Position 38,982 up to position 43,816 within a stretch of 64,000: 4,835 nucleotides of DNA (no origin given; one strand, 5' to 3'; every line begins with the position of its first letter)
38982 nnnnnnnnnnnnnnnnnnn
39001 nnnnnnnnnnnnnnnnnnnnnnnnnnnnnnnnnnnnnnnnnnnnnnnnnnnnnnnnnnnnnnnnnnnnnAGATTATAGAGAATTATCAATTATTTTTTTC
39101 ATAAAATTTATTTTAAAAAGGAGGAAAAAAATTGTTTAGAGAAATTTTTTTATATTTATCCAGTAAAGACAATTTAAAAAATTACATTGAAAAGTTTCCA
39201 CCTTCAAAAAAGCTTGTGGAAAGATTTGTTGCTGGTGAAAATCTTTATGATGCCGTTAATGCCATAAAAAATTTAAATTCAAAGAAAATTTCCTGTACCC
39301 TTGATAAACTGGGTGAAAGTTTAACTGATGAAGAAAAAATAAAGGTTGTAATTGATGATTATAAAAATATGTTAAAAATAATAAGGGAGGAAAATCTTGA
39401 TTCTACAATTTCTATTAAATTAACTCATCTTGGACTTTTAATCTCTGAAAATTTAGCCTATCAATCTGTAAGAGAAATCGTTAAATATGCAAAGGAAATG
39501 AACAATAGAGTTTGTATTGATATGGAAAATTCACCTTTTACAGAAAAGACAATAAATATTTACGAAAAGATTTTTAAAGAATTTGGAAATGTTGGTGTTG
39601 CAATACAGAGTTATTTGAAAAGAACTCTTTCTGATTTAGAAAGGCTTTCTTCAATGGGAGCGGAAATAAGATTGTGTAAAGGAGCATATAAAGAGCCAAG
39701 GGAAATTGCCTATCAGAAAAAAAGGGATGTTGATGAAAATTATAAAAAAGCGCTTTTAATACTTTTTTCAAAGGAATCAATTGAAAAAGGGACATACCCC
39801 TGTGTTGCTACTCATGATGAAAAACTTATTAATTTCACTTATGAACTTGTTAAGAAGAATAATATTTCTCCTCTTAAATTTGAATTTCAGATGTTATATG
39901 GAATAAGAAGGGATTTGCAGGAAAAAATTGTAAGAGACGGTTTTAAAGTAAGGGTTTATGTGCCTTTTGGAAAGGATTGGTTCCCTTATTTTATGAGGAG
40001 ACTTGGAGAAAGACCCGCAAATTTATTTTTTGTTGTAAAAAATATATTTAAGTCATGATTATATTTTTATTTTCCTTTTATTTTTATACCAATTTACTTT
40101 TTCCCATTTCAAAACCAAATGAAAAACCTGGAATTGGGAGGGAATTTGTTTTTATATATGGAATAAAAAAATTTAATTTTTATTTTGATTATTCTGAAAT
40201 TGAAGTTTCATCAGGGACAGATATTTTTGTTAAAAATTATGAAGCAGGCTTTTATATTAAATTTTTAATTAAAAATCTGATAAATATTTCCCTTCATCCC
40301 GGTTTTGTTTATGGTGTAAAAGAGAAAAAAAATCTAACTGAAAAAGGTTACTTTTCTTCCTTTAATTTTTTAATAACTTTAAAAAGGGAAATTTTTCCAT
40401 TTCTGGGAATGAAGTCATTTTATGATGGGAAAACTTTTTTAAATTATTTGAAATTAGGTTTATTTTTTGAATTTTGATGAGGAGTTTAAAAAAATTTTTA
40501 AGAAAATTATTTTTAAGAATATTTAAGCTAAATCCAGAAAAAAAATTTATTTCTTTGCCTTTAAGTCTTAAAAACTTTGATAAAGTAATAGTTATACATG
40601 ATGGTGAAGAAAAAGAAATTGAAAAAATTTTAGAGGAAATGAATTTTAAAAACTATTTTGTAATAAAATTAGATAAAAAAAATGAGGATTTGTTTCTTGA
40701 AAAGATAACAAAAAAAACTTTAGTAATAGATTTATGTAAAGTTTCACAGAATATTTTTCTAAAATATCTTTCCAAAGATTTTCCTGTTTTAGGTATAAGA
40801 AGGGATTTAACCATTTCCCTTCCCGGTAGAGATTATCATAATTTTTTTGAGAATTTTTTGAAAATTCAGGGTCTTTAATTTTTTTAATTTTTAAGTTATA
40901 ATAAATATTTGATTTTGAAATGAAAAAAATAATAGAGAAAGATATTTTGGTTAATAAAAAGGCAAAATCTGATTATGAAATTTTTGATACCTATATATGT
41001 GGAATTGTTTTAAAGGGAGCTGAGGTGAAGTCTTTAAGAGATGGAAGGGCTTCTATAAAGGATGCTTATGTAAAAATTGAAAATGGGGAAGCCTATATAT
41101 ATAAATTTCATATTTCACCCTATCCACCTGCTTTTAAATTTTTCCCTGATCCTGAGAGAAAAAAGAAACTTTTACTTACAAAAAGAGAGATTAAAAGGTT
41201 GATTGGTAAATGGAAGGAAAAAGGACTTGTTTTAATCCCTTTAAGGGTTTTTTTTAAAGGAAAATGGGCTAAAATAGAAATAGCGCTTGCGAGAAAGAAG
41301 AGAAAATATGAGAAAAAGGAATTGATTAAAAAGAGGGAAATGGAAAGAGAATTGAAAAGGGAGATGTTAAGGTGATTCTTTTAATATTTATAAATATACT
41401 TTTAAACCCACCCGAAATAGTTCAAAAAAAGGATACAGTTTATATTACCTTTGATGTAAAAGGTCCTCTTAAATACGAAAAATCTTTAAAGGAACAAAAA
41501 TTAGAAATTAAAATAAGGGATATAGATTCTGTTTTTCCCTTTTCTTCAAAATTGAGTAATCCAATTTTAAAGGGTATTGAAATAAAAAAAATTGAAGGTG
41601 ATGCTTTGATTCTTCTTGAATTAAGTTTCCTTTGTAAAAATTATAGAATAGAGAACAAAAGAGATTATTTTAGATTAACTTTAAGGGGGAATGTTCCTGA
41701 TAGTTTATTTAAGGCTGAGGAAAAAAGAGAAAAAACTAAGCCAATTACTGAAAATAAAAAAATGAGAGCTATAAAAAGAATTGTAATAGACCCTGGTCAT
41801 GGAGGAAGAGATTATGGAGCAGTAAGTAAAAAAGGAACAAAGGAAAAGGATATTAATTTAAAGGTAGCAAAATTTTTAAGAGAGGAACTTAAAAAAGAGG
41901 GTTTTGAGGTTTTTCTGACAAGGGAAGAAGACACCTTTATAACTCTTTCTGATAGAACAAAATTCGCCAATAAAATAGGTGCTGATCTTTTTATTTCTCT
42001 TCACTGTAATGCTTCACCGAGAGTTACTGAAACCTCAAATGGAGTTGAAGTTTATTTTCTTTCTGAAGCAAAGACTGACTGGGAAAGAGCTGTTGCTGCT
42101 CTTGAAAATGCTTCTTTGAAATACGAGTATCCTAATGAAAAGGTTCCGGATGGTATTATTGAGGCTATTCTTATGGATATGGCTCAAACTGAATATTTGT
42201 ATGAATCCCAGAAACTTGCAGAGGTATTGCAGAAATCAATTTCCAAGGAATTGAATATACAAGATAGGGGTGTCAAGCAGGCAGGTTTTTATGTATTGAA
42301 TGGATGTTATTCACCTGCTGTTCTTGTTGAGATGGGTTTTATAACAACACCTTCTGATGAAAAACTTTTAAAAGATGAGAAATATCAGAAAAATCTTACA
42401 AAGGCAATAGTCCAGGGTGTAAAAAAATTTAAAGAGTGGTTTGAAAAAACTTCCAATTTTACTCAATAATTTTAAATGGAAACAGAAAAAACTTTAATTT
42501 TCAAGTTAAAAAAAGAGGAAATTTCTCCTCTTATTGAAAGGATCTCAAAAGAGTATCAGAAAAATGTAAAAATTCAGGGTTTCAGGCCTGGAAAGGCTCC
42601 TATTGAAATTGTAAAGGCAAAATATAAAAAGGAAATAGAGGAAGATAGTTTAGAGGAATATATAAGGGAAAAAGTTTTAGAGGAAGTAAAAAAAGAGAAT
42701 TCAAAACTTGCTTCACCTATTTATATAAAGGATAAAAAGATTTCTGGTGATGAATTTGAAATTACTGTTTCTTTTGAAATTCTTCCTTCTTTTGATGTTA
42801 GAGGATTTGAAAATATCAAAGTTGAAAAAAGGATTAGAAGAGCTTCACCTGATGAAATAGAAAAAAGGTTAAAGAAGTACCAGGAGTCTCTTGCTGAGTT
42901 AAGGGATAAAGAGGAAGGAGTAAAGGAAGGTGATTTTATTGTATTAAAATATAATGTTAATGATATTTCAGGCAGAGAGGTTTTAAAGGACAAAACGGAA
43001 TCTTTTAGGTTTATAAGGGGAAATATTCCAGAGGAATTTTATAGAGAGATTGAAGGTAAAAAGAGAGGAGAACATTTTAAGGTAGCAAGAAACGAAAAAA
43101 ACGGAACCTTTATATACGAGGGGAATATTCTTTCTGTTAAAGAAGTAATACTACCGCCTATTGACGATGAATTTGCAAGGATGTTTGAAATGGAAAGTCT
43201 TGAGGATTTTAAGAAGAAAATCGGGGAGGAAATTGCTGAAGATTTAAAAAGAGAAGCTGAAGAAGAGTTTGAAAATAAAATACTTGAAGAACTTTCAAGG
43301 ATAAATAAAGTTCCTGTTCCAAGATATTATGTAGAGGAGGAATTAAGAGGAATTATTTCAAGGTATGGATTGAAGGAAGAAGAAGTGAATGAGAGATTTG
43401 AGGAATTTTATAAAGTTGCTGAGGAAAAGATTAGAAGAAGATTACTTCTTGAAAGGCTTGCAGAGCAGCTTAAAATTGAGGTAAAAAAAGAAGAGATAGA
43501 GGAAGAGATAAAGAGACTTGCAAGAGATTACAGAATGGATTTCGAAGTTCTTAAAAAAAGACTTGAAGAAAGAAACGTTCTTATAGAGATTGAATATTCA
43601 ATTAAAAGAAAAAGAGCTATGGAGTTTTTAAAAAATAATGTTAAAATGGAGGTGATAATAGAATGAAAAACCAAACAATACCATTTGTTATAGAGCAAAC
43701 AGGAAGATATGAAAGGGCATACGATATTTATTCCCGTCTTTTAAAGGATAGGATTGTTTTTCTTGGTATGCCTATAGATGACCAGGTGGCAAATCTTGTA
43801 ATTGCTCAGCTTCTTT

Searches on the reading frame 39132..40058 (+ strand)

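Call 73: search_protein_families(library=pfam, proteins=[window:39132-40058:+], max_evalue=0.0001)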
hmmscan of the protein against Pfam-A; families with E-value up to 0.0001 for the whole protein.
window:39132-40058:+ (308 aa): 1 family
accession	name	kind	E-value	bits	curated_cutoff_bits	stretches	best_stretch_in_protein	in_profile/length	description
PF01619.24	Pro_dh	-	4.4e-40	138.4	27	1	42-301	2-276/278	Proline dehydrogenase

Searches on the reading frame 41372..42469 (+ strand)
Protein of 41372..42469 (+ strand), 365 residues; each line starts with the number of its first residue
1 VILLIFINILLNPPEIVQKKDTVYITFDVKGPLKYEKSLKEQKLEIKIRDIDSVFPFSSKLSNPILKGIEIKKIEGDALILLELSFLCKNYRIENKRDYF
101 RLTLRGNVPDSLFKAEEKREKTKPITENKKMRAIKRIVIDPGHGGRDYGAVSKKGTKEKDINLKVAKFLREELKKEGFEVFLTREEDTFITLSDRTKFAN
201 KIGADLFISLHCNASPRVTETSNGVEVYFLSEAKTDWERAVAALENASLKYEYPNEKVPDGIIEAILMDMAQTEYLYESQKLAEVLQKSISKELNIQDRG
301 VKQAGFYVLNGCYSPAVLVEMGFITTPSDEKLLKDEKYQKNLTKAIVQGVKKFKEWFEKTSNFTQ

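Call 73: search_protein_families(library=pfam, proteins=[window:41372-42469:+], max_evalue=0.0001)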
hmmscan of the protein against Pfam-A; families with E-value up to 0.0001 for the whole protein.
window:41372-42469:+ (365 aa): 1 family
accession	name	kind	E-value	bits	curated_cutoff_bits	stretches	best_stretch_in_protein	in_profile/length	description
PF01520.23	Amidase_3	-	3e-60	203.7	27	1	137-351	1-173/174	N-acetylmuramoyl-L-alanine amidase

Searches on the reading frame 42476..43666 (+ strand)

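Call 73: search_protein_families(library=pfam, proteins=[window:42476-43666:+], max_evalue=0.0001)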
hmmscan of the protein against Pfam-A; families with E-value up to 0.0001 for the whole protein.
window:42476-43666:+ (396 aa): 2 families
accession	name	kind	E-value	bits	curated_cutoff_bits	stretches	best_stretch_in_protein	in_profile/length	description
PF05697.18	Trigger_N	-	1.8e-24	87.1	22.2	1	3-134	11-143/144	Bacterial trigger factor protein (TF)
PF05698.19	Trigger_C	-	3.8e-20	73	22.7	1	241-386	1-161/162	Bacterial trigger factor protein (TF) C-terminus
